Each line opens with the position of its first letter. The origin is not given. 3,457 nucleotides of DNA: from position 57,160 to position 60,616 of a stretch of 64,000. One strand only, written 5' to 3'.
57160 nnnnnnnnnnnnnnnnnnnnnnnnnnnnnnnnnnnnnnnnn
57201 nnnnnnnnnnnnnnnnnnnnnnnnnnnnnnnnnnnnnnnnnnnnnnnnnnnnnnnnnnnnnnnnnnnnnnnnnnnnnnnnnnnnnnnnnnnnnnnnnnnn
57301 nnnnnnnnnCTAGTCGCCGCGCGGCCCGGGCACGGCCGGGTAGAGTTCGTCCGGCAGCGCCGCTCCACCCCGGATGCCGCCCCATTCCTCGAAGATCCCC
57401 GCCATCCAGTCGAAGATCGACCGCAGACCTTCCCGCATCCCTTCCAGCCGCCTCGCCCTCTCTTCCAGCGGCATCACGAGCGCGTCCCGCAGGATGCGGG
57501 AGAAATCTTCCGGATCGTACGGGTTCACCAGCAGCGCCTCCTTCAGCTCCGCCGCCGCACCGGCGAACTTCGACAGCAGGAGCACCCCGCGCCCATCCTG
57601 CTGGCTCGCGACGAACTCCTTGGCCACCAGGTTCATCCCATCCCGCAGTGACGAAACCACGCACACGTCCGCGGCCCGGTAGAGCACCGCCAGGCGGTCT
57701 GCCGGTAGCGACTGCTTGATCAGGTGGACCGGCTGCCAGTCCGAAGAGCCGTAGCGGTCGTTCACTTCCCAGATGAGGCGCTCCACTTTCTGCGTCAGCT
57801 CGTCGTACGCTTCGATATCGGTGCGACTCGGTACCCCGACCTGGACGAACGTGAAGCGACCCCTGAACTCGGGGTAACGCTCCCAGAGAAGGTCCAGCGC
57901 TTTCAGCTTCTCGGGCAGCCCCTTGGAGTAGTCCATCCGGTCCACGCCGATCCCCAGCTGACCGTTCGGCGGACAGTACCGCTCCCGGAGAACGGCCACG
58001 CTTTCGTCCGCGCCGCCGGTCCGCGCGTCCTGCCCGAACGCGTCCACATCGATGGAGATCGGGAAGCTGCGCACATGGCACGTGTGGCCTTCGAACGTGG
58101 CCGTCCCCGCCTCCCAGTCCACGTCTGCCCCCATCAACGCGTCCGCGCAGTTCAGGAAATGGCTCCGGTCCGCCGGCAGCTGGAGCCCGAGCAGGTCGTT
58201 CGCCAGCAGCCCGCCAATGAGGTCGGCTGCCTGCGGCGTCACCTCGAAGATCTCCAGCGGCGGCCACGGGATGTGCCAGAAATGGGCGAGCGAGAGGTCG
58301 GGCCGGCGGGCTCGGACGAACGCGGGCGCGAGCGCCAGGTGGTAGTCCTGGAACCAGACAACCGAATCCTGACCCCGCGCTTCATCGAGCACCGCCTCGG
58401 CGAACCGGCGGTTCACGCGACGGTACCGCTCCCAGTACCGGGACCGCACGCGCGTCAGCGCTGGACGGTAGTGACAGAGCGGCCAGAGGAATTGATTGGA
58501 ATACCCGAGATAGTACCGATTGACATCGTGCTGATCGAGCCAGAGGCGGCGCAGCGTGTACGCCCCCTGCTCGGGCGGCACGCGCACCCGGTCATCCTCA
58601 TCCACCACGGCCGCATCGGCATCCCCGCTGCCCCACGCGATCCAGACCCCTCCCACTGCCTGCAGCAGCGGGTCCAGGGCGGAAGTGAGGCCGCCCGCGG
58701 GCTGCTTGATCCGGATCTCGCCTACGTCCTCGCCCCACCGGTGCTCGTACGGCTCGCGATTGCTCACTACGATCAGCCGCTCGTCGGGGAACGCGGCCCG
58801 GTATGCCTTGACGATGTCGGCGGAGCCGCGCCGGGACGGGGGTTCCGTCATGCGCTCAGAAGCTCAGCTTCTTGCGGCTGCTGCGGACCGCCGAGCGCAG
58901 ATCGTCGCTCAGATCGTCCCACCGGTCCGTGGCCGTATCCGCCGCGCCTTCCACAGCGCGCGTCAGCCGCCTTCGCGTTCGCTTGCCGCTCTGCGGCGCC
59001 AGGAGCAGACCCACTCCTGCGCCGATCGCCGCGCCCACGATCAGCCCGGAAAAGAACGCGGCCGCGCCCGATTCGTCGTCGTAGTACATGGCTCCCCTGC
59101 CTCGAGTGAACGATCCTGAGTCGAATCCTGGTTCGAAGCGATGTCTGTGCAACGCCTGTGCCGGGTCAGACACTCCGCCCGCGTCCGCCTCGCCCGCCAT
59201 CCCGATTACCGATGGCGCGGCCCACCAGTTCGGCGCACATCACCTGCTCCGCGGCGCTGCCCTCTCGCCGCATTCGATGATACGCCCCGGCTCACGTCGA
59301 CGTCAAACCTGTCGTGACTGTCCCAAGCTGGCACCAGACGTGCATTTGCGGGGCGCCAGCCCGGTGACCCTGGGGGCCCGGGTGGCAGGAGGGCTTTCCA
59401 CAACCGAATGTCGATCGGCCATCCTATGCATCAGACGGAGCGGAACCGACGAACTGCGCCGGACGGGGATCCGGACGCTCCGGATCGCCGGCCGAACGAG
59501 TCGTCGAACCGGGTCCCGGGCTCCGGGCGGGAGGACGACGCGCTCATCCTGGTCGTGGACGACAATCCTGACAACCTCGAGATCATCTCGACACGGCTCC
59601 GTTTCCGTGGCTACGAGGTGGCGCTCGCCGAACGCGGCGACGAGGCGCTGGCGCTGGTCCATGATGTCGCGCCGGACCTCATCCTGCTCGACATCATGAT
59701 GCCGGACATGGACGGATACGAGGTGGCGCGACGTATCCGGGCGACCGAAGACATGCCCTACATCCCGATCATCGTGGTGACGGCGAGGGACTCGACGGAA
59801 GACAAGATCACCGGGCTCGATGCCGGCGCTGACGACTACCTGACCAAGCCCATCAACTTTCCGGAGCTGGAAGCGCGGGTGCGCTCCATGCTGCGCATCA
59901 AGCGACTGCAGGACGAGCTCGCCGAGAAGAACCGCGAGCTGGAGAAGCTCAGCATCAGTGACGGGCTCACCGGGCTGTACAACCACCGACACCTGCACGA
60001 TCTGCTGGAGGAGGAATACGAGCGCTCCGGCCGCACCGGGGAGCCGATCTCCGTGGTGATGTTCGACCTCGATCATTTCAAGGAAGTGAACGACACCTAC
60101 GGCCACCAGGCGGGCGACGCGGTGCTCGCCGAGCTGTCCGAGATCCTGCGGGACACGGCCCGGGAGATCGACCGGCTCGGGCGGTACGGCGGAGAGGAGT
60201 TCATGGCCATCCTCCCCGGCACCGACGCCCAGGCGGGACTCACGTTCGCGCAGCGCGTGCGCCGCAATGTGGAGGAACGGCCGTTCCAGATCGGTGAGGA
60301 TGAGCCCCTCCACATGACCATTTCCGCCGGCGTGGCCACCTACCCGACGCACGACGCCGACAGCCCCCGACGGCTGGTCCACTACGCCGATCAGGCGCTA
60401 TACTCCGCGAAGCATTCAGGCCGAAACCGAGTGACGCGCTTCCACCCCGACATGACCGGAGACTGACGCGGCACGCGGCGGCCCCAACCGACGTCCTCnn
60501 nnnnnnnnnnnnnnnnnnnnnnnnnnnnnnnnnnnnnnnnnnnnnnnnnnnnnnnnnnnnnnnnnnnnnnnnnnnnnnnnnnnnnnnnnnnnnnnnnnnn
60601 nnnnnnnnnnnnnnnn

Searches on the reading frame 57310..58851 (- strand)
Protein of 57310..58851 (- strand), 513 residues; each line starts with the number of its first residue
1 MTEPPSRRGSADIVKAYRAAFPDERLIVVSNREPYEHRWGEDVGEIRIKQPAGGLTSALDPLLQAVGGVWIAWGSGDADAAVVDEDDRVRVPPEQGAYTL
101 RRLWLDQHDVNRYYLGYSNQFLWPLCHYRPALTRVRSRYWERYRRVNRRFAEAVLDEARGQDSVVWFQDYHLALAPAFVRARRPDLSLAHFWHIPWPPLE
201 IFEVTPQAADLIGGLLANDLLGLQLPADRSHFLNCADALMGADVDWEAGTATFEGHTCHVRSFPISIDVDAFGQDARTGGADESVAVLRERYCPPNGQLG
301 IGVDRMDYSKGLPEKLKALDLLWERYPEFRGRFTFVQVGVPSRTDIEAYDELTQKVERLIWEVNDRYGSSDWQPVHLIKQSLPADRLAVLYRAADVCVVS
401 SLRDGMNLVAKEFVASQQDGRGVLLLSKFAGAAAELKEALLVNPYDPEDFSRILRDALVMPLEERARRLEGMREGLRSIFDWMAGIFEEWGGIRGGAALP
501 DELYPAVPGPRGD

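Call 64: search_protein_families(library=pfam, proteins=[window:57310-58851:-], max_evalue=0.001)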
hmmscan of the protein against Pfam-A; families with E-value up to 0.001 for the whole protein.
window:57310-58851:- (513 aa): 2 families
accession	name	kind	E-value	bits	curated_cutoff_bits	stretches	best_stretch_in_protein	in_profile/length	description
PF00982.27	Glyco_transf_20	-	2.2e-127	426.1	32.5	1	25-475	2-454/473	Glycosyltransferase family 20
PF13692.12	Glyco_trans_1_4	-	0.00017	22.3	27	1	315-455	13-137/142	Glycosyl transferases group 1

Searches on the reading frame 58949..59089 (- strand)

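Call 64: search_protein_families(library=pfam, proteins=[window:58949-59089:-], max_evalue=0.001)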
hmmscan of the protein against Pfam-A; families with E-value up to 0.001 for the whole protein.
seq(47 aa): 1 family
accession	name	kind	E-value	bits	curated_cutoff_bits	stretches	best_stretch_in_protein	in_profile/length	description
PF12732.12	YtxH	-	6.6e-13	49.3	37.5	1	13-47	1-35/71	YtxH-like protein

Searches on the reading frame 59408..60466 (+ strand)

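Call 64: search_protein_families(library=pfam, proteins=[window:59408-60466:+], max_evalue=0.001)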
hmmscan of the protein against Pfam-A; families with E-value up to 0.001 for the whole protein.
window:59408-60466:+ (352 aa): 3 families
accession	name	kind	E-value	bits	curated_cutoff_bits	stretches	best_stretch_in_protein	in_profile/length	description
PF00990.26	GGDEF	-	3.1e-48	164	23.8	1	183-341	2-161/161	Diguanylate cyclase, GGDEF domain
PF00072.30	Response_reg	-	2.3e-32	111.9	30.2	1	47-159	1-111/111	Response regulator receiver domain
PF22335.1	Cas10-Cmr2_palm2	-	0.00044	20.8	27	0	215-343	3-133/133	Cas10/Cmr2, second palm domain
